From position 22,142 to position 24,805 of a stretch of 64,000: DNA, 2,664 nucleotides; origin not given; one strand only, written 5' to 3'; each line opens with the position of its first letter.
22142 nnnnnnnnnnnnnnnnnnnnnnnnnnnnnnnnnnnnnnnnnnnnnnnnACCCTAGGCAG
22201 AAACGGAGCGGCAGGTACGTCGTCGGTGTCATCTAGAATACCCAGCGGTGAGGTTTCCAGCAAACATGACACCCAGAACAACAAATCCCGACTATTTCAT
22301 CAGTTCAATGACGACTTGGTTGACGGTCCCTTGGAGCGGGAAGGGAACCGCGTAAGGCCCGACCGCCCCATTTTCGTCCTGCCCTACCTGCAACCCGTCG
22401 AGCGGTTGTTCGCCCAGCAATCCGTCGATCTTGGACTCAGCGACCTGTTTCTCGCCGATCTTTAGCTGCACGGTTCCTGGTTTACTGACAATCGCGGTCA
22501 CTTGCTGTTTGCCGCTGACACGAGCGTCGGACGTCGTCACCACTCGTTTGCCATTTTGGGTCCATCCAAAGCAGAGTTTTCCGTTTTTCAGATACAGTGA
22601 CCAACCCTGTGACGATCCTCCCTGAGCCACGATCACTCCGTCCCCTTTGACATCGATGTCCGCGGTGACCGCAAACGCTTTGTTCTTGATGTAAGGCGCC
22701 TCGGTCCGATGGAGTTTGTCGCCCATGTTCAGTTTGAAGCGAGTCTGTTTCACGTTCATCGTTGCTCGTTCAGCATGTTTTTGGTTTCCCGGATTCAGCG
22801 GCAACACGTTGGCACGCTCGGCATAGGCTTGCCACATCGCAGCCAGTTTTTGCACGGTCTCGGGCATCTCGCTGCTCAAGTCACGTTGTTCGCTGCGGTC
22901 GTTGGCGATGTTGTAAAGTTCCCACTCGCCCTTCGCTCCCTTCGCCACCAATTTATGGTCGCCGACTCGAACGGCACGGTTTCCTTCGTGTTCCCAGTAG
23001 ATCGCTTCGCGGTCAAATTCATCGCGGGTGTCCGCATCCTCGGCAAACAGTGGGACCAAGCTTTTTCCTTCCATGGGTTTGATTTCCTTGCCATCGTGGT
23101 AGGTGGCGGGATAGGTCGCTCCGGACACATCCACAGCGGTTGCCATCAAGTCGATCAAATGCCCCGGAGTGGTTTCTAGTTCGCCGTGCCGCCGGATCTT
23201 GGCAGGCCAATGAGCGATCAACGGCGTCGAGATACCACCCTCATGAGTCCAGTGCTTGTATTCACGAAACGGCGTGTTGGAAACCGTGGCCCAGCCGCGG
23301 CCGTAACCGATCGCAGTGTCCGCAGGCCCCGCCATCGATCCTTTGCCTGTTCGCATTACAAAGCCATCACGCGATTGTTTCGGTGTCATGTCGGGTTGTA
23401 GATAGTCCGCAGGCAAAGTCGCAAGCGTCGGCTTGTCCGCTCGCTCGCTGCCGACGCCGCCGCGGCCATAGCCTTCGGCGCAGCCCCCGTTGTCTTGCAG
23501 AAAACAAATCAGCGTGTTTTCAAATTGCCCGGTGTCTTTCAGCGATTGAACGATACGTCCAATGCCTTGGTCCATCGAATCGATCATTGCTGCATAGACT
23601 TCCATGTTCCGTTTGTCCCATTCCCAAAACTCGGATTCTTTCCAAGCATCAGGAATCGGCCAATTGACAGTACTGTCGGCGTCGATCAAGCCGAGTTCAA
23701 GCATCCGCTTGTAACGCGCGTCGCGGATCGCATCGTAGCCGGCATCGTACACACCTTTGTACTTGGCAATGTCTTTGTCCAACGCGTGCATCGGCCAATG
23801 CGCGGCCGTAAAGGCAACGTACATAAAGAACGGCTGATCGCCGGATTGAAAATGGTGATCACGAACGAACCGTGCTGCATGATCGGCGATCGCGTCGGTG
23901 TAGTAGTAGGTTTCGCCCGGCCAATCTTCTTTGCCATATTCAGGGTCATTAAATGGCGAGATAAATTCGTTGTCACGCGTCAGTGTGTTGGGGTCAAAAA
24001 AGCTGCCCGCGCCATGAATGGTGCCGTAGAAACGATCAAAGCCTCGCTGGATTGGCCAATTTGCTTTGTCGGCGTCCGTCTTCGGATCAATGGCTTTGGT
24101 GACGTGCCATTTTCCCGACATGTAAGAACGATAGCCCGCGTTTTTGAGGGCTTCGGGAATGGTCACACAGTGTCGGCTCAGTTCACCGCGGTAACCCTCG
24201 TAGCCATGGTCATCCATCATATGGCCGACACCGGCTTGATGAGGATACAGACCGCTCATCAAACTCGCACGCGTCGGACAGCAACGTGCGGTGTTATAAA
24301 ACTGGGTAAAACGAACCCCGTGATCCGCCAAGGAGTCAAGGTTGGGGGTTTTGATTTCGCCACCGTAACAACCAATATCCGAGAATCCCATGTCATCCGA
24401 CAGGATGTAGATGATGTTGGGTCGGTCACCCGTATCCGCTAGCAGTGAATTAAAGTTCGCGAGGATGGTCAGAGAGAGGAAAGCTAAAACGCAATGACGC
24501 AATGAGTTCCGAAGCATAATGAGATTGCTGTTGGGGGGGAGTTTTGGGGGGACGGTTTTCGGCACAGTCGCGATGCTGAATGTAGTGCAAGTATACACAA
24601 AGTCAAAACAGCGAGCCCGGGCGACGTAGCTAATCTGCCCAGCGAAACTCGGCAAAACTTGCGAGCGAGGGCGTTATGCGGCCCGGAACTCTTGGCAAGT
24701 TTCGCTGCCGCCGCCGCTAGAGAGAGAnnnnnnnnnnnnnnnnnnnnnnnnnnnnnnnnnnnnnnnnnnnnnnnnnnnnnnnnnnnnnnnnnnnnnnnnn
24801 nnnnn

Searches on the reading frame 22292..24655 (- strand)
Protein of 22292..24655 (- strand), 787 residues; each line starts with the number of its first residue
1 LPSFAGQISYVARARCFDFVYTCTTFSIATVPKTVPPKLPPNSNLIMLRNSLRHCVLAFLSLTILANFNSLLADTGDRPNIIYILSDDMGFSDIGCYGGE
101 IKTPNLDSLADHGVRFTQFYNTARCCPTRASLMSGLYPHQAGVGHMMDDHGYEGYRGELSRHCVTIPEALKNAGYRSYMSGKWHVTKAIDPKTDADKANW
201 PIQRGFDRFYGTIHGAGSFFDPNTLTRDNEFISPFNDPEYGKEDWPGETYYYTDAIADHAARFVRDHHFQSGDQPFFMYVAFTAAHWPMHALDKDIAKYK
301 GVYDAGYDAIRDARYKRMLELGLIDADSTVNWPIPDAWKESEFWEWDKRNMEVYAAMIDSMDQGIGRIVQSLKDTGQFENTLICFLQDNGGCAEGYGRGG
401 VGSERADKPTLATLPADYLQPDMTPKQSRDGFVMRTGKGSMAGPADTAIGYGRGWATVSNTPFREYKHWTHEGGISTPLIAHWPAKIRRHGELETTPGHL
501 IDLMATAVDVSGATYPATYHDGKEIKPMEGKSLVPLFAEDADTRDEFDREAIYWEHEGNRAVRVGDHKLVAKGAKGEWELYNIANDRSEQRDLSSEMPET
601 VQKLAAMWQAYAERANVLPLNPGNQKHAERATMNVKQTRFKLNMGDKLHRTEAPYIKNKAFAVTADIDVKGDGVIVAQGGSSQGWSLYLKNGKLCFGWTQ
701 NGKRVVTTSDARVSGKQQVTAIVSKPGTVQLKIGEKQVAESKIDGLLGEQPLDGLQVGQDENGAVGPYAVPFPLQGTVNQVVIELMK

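Call 14: search_protein_families(library=pfam, proteins=[window:22292-24655:-], max_evalue=0.01)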
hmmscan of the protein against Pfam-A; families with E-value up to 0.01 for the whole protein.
window:22292-24655:- (787 aa): 3 families
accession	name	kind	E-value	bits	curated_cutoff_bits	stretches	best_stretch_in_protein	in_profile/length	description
PF00884.28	Sulfatase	-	9.9e-60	202.8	25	1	79-512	1-300/301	Sulfatase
PF16347.10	SGSH_C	-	9.9e-08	32.7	29.3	1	467-596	8-134/154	N-sulphoglucosamine sulphohydrolase, C-terminal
PF01663.27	Phosphodiest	-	1.5e-06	28.5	23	1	84-386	4-216/342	Type I phosphodiesterase / nucleotide pyrophosphatase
